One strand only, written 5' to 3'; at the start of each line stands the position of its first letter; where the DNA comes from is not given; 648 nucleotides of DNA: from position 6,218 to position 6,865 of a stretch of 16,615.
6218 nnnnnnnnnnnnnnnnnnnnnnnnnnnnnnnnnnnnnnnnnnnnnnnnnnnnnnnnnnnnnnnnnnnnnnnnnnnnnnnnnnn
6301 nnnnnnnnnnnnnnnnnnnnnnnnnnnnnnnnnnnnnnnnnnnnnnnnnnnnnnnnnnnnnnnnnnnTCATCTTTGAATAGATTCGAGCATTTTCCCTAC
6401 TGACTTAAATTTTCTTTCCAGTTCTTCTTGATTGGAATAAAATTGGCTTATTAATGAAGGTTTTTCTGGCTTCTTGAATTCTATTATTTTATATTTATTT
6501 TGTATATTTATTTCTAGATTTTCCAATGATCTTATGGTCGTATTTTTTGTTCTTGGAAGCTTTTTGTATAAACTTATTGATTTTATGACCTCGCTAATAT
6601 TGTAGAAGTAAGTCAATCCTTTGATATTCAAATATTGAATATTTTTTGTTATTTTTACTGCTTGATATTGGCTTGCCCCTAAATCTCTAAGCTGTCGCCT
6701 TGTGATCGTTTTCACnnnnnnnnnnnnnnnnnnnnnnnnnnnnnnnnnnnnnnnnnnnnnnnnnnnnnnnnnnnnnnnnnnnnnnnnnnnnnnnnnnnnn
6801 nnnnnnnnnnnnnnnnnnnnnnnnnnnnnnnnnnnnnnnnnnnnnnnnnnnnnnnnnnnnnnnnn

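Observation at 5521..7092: Very AT-rich four-gene operon with overlapping start/stop codons, containing an HNH nuclease and three unknowns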

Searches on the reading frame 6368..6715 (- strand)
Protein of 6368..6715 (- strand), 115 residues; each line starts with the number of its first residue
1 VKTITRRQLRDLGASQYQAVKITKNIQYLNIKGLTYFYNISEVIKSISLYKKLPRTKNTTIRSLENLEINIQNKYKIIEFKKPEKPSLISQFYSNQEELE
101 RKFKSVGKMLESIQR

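Call 4: search_protein_families(library=pfam, proteins=[window:6368-6715:-], max_evalue=0.1)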
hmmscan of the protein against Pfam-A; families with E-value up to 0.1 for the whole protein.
window:6368-6715:- (115 aa): 1 family
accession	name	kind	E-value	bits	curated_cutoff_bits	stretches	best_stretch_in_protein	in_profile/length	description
PF11931.14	SF3a60_Prp9_C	-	0.097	13.6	30.7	0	17-64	45-92/120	SF3a60/Prp9 C-terminal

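Call 5: search_protein_families(library=padloc, proteins=[window:6368-6715:-], max_evalue=0.1)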
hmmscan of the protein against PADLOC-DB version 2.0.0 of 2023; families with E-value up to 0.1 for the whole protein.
window:6368-6715:- (115 aa): 0 families

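Call 6: search_protein_families(library=phrogs, proteins=[window:6368-6715:-], max_evalue=0.1)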
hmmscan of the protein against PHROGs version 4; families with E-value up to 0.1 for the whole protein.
window:6368-6715:- (115 aa): 2 families
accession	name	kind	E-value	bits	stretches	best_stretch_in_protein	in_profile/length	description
phrog_2994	-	unknown function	0.0016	19.4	1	9-85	12-87/143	-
phrog_1202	-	unknown function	0.027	15.6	0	47-90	7-49/75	-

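Call 7: search_protein_families(library=ncbifam, proteins=[window:6368-6715:-], max_evalue=0.1)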
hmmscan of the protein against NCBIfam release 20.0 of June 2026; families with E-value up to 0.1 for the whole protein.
window:6368-6715:- (115 aa): 0 families

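Call 36: search_protein_representatives(protein=window:6368-6715:-)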
Query: 115 residues. Proteins with E-value up to 0.001 (for the whole library): 22; up to 1e-10: 3; up to 1e-30: 1. The best 22 are listed.
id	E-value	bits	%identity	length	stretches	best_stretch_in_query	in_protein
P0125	1.2e-64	230.8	100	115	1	1-115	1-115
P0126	3.7e-18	81.7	39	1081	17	49-76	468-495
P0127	1.0e-17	80.3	50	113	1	1-112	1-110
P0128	2.7e-10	56.4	53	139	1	2-65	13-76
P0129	1.5e-07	47.7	45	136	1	1-66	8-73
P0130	1.7e-07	47.5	44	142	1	2-67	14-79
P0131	2.0e-07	47.3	44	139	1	2-72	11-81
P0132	2.5e-07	47.0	47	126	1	2-67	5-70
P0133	2.0e-06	44.0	42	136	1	2-79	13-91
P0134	2.9e-05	40.3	42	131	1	3-68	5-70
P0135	7.5e-05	39.0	40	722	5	13-47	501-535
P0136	1.2e-04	38.3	43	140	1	1-68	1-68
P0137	1.5e-04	38.0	38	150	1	2-66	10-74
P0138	2.0e-04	37.6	39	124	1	1-64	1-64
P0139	2.4e-04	37.4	31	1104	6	40-112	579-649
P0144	6.8e-04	35.9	37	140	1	3-64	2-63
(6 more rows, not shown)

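Call 39: search_dna_similar(query=P0128, collection=plasmids, mode=protein, max_evalue=0.001, max_rows=30)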
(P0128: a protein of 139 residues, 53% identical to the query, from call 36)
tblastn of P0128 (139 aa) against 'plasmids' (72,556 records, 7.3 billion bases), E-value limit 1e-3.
Records with a match: 1; places in all: 1; records where one place covers at least 80% of the query: 0.
Best place of each record, by identity: <60% 1.
By first word of the organism name: Gloeothece 1.
By predicted mobility (MOB-suite, as given by PLSDB): non-mobilizable 1.
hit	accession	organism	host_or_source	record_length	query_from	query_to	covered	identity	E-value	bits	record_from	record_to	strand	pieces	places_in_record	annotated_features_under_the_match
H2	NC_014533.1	Gloeothece verrucosa PCC 7822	fresh water in rice field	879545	9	107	71%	38.4%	6e-11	66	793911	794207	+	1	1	hypothetical protein (x2)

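Call 40: search_protein_families(library=pfam, alignment_id=A2, max_evalue=0.1)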
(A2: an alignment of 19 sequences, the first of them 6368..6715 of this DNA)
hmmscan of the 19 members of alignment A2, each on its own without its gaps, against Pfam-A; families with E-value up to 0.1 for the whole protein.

A. member 1, window:6368-6715:- (115 aa): 1 family
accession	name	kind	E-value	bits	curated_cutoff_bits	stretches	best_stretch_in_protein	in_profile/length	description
PF11931.14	SF3a60_Prp9_C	-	0.097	13.6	30.7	0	17-64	45-92/120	SF3a60/Prp9 C-terminal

B. families by the number of members that match (of 19 scanned): 23 families
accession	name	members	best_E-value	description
PF21692.3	Talin_R4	3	0.0014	Talin, R4 domain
PF18052.6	Rx_N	2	0.046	Rx N-terminal domain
PF20072.4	DUF6468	2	0.046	Domain of unknown function (DUF6468)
PF09177.16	STX6_10_61_N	2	0.067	Syntaxin 6/10/61, N-terminal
PF25240.1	PUB2_N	1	0.0032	PUB2-like, N-terminal domain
PF23731.1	ARM_ECM29_C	1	0.004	ECM29, C-terminal ARM-like repeats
PF22900.2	UCH_UBL1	1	0.0047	Ubiquitin carboxyl-terminal hydrolases, Ubiquitin-like 1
PF07201.16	HrpJ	1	0.0049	HrpJ-like domain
PF01865.21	PhoU_div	1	0.0077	Protein of unknown function DUF47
PF17814.7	LisH_TPL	1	0.011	LisH-like dimerisation domain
PF01992.21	vATP-synt_AC39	1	0.027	ATP synthase (C/AC39) subunit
PF01150.23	GDA1_CD39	1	0.036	GDA1/CD39 (nucleoside phosphatase) family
PF17107.11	SesA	1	0.041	N-terminal domain on NACHT_NTPase and P-loop NTPases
PF09152.16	DUF1937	1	0.042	Domain of unknown function (DUF1937)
PF14401.11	RLAN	1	0.043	RimK-like ATPgrasp N-terminal domain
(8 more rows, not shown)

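Call 41: get_annotated_region(hit=H2, flank=5000)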
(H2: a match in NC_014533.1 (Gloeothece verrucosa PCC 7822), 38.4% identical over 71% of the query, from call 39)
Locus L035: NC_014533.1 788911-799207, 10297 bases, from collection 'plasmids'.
description: Gloeothece verrucosa PCC 7822 plasmid Cy782201, complete sequence
organism: Gloeothece verrucosa PCC 7822 (NCBI taxid 497965)
taxonomy: Bacteria; Cyanobacteriota; Cyanophyceae; Chroococcales; Aphanothecaceae; Gloeothece; Gloeothece verrucosa; Gloeothece verrucosa PCC 7822
host: -; source: fresh water in rice field; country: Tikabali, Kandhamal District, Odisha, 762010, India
typing (MOB-suite, as given by PLSDB): non-mobilizable; mating-pair formation MPF_T
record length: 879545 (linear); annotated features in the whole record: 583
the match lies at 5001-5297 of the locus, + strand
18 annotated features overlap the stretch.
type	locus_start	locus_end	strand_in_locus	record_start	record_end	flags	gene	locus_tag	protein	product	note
CDS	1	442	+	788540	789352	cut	-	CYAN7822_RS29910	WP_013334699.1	SDR family oxidoreductase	-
CDS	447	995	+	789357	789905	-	-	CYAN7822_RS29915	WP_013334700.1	VOC family protein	-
CDS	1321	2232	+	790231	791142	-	-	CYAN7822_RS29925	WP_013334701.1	minor capsid protein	GO:0016032 - viral process [Evidence IEA]; GO:0019068 - virion assembly [Evidence IEA]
CDS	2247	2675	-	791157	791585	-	-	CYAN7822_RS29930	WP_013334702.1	hypothetical protein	-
CDS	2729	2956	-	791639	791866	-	-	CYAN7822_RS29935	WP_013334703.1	hypothetical protein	-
CDS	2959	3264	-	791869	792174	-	-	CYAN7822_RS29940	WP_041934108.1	hypothetical protein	-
CDS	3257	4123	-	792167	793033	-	-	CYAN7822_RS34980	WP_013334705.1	BRO family protein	-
CDS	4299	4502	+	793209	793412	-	-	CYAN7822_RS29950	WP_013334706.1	helix-turn-helix transcriptional regulator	-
CDS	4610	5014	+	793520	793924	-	-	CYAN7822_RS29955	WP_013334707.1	hypothetical protein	-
CDS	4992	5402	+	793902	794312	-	-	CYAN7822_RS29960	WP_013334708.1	hypothetical protein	-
CDS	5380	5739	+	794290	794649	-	-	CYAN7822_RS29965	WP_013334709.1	HNH endonuclease signature motif containing protein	-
CDS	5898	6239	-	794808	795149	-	-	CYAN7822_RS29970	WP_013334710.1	hypothetical protein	-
CDS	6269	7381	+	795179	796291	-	-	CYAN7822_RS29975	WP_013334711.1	IS630 family transposase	-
CDS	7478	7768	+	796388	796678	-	-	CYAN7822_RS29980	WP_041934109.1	hypothetical protein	-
CDS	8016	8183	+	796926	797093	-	-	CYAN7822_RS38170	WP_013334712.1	hypothetical protein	-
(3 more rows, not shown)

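Call 48: search_dna_similar(query=L035:4992-5402:+, collection=phages, mode=protein, max_evalue=0.01)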
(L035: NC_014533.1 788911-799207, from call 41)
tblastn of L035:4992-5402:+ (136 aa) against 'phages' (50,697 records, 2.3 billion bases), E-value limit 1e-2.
No match.
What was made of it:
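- On Phage HNH-terminase packaging module: tblastn with a typical gB found nothing in 50,697 phage records (call 48).
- No gB relative in 50,697 phage records (call 48).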

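Call 49: search_dna_similar(query=L035:5380-5739:+, collection=plasmids, mode=protein, max_evalue=1e-8, max_rows=30)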
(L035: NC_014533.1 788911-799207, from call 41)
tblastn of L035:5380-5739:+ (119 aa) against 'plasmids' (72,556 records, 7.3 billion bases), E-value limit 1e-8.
Records with a match: 1; places in all: 1; records where one place covers at least 80% of the query: 1.
Best place of each record, by identity: >=99% 1.
By first word of the organism name: Gloeothece 1.
By predicted mobility (MOB-suite, as given by PLSDB): non-mobilizable 1.
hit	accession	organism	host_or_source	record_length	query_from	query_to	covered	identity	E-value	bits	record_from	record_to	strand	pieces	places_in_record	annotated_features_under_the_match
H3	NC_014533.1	Gloeothece verrucosa PCC 7822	fresh water in rice field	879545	1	119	100%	100.0%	8e-75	247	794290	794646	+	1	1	HNH endonuclease signature motif containing protein | hypothetical protein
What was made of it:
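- Tried and rejected: gB and the triad HNH of Gloeothece by tblastn in plasmids: only Gloeothece itself (calls 39, 49).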

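Call 50: find_encoding_contigs(protein=P0128, flank=6000, max_places=3)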
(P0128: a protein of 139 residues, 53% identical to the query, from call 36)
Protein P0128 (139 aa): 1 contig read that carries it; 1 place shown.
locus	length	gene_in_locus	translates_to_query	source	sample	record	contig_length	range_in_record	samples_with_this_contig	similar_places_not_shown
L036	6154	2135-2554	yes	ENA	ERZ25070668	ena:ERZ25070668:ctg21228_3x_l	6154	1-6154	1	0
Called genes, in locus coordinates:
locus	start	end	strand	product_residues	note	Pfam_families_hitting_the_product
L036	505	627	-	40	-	PF28246:Alr0857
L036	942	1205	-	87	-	-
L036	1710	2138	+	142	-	-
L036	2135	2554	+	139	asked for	-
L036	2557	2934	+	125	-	PF01844:HNH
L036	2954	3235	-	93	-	PF14384:BrnA_antitoxin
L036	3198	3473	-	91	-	PF04365:BrnT_toxin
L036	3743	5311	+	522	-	PF00571:CBS (faint), PF00512:HisKA, PF02518:HATPase_c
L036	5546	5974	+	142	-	PF00072:Response_reg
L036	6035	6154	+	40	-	?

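Call 52: find_encoding_contigs(protein=P0133, flank=6000, max_places=3)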
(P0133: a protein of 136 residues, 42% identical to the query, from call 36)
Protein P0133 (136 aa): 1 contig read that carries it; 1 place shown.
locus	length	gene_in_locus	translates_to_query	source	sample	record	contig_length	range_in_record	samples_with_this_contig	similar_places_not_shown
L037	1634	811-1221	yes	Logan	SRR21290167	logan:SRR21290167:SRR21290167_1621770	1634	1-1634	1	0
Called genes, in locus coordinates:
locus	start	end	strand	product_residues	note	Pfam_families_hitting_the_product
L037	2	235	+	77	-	?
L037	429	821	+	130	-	-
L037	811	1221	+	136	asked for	-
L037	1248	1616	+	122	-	PF01844:HNH (weak)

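Call 53: find_encoding_contigs(protein=P0144, flank=6000, max_places=3)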
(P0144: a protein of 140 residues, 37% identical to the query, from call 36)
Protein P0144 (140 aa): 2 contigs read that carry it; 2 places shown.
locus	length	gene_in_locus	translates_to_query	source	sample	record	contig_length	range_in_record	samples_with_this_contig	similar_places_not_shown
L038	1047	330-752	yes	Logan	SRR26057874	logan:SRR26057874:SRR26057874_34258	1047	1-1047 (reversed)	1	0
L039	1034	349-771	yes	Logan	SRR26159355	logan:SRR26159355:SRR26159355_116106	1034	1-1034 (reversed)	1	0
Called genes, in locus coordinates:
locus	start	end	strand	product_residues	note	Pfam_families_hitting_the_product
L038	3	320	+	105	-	?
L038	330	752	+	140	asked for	-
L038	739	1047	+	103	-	?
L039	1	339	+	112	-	?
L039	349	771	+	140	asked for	-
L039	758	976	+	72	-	-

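Call 54: find_encoding_contigs(protein=P0137, flank=6000, max_places=3)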
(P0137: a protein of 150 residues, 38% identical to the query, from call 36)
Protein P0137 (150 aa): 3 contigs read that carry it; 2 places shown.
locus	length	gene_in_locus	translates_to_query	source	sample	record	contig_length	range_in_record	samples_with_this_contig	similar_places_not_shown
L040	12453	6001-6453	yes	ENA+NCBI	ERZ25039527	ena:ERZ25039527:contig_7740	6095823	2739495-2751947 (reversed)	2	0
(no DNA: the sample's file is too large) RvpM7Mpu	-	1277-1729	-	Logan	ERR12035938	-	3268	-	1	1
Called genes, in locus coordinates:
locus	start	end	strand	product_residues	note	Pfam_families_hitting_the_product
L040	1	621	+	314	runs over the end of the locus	-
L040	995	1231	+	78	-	-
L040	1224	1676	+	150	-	-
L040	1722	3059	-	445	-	-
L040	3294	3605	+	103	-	PF00166:Cpn10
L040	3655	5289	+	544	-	PF00118:Cpn60_TCP1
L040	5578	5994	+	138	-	-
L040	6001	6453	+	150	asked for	-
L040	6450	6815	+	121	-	PF01844:HNH (weak)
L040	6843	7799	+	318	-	PF12784:PDDEXK_2, PF14261:DUF4351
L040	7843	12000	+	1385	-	PF00656:Peptidase_C14, PF00931:NB-ARC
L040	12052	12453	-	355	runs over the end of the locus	PF17761:DUF1016_N, PF06250:YhcG_C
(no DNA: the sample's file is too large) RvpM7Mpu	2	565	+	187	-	?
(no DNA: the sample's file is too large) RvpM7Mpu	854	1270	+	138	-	-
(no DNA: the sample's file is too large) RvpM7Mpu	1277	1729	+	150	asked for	-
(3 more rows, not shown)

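Call 55: predict_structure(alignment_id=A2)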
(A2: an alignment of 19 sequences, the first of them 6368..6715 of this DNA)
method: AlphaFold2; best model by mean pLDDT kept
length: 115 residues; sequences in the alignment: 19
mean_pLDDT: 87.5   pTM: 0.63
mean pLDDT of the five models: 87.5, 86.7, 86.2, 85.6, 84.4
residues with pLDDT >= 90: 73; 70-90: 27; 50-70: 15; < 50: 0
segments of 3 or more residues with pLDDT < 50: none
pLDDT, mean of each block of 10 residues (from residue 1): 95 97 96 96 96 95 96 81 59 80 81 70
secondary structure, 60 per line:
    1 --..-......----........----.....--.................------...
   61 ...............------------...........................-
elements in order: H6-11 H16-23 E28-32 E35-39 H40-51 H58-75 H88-114
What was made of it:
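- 6368..6715 (-): gB (115 aa, GTG start, QUY40422): second gene of the triad. Predicted winged helix-turn-helix of MerR/excisionase topology (strand-helix-helix-strand-strand-helix) followed by two long helices. Probably the DNA-binding component. AF2 model: pLDDT 87.5 (call 55).
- On Phage HNH-terminase packaging module: The predicted topology is compatible (call 55).
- On Type II / tripartite toxin-antitoxin module: The AF2 model of gB (pLDDT 87.5) has a MerR/excisionase-like winged-helix topology (call 55).
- The predicted DNA-binding protein lies directly upstream of the enzyme (call 55). gB has the winged-helix plus helical-tail layout typical of small terminases such as lambda Nu1 (own knowledge; call 55). 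The partner is predicted to bind DNA (call 55).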

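Call 59: search_protein_families(library=pfam, proteins=[L035:1321-2232:+, L035:4610-5014:+, L035:4299-4502:+, L036:1710-2138:+, L040:5578-5994:+, L037:429-821:+, L036:942-1205:-], max_evalue=0.05)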
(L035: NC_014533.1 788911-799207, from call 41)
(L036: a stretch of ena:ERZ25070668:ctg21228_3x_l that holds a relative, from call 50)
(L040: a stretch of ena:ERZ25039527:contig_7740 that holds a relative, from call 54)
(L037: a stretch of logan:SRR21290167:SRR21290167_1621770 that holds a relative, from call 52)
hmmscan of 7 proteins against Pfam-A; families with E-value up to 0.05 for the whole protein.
L035:1321-2232:+ (303 aa): 1 family
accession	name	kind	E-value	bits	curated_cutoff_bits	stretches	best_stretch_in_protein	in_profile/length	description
PF04233.19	Phage_Mu_F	-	1.1e-13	52.3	29.6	1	149-245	7-112/112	Phage Mu protein F like protein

L035:4610-5014:+ (134 aa): 0 families

L035:4299-4502:+ (67 aa): 7 families
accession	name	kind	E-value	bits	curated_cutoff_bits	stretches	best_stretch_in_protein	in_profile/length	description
PF13443.12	HTH_26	-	1.9e-14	54.1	22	1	7-65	2-60/63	Cro/C1-type HTH DNA-binding domain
PF01381.28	HTH_3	-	1.1e-06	29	23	1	7-61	1-54/55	Helix-turn-helix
PF12844.13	HTH_19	-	2e-06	28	30.2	1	7-55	4-51/64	Helix-turn-helix domain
PF13744.12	HTH_37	-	0.00077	19.7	27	1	6-46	22-62/80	Helix-turn-helix domain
PF13560.12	HTH_31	-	0.011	16.5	27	1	6-55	5-54/64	Helix-turn-helix domain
PF04814.19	HNF-1_N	-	0.031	15.1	29.7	1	5-32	124-151/175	Hepatocyte nuclear factor 1 (HNF-1), N terminus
PF13413.12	HTH_25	-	0.033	14.5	24.6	1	12-45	7-40/62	Helix-turn-helix domain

L036:1710-2138:+ (142 aa): 0 families

L040:5578-5994:+ (138 aa): 0 families

L037:429-821:+ (130 aa): 1 family
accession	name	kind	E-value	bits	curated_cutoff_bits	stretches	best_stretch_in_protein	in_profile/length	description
PF14919.11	MTBP_mid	-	0.048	13.1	25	0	33-99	156-223/335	MDM2-binding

L036:942-1205:- (87 aa): 0 families
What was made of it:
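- The Gloeothece triad has a true Phage_Mu_F gene, a BRO gene and a Cro-like HTH gene within 3.5 kb (calls 41, 59).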

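Call 61: fold_search(model_id=the predicted structure, library=pdb)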
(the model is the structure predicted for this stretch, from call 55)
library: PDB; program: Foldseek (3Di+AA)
matches with E <= 10: 114; with E <= 0.001: 0
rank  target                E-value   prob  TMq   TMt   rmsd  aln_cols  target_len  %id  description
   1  3ucs_A                7.2e-01  0.25  0.32  0.36   9.3       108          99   17  Crystal structure of the complex between CBPA J-domain and CBPM (released 2013-07-03)
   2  3ucs_B                9.2e-01  0.21  0.27  0.30  13.4       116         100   12  Crystal structure of the complex between CBPA J-domain and CBPM (released 2013-07-03)
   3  9efw_A                2.5e+00  0.06  0.25  0.25   8.0        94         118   13  Co-crystal structure of yeast Forkhead transcription factor Fkh1 bound to DNA (released 2025-09-24)
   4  7xn2                  2.8e+00  0.11  0.32  0.26   7.8        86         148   14  Crystal structure of CvkR, a novel MerR-type transcriptional regulator (released 2023-03-08)
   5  8tkf_A                3.0e+00  0.15  0.27  0.02  19.2        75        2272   13  Human Type 3 IP3 Receptor - Activated State (+IP3/ATP/JD Ca2+) (released 2023-11-08)
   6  8bbe_E                3.2e+00  0.41  0.30  0.03   5.2        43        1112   23  Structure of the IFT-A complex; IFT-A2 module (released 2022-12-21)
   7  2zno_B                3.6e+00  0.12  0.24  0.12  16.4        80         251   14  Human PPAR gamma ligand binding domain in complex with a synthetic agonist TIPP703 (released 2009-05-05)
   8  8j0n_B                3.6e+00  0.12  0.30  0.13  18.2       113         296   16  cryo-EM structure of human EMC (released 2024-04-03)
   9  4q94_A                3.9e+00  0.08  0.29  0.27  17.2       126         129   15  human RPRD1B CID in complex with a RPB1-CTD derived Ser2 phosphorylated peptide (released 2014-06-18)
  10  7mq8_LK               4.1e+00  0.08  0.28  0.27  17.8       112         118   11  Cryo-EM structure of the human SSU processome, state pre-A1 (released 2021-09-22)
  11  8eoi_B                4.1e+00  0.08  0.26  0.12  10.6        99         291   16  Structure of a human EMC:human Cav1.2 channel complex in GDN detergent (released 2023-05-24)
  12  5oqo_A                4.6e+00  0.18  0.28  0.04   3.0        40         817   18  Crystal structure of the S. cerevisiae condensin Ycg1-Brn1 subcomplex bound to DNA (crystal form II) (released 2017-10-18)
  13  4wse_A                4.6e+00  0.11  0.35  0.10   7.6        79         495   19  Crystal structure of the Mimivirus polyadenylate synthase (released 2015-04-01)
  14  5bw9_h                4.9e+00  0.13  0.26  0.08   3.1        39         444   10  Crystal Structure of Yeast V1-ATPase in the Autoinhibited Form (released 2016-06-08)
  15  5bw9_H                4.9e+00  0.13  0.26  0.08   3.1        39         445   10  Crystal Structure of Yeast V1-ATPase in the Autoinhibited Form (released 2016-06-08)
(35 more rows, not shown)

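Call 66: search_protein_families(library=phrogs, alignment_id=A2, max_evalue=0.01)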
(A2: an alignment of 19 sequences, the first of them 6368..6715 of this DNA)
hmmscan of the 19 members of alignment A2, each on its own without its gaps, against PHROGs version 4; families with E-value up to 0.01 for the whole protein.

A. member 1, window:6368-6715:- (115 aa): 1 family
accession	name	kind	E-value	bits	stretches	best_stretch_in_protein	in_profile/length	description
phrog_2994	-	unknown function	0.0016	19.4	1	9-85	12-87/143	-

B. families by the number of members that match (of 19 scanned): 3 families
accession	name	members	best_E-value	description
phrog_141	-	1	0.00035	terminase small subunit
phrog_2994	-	1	0.0016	-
phrog_10336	-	1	0.0095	-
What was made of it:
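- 6368..6715 (-): 1 of 19 members hits phrog_141, terminase small subunit, at 3.5e-4 (call 66).
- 1 of 19 gB members hits the terminase-small-subunit phrog_141 (call 66).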
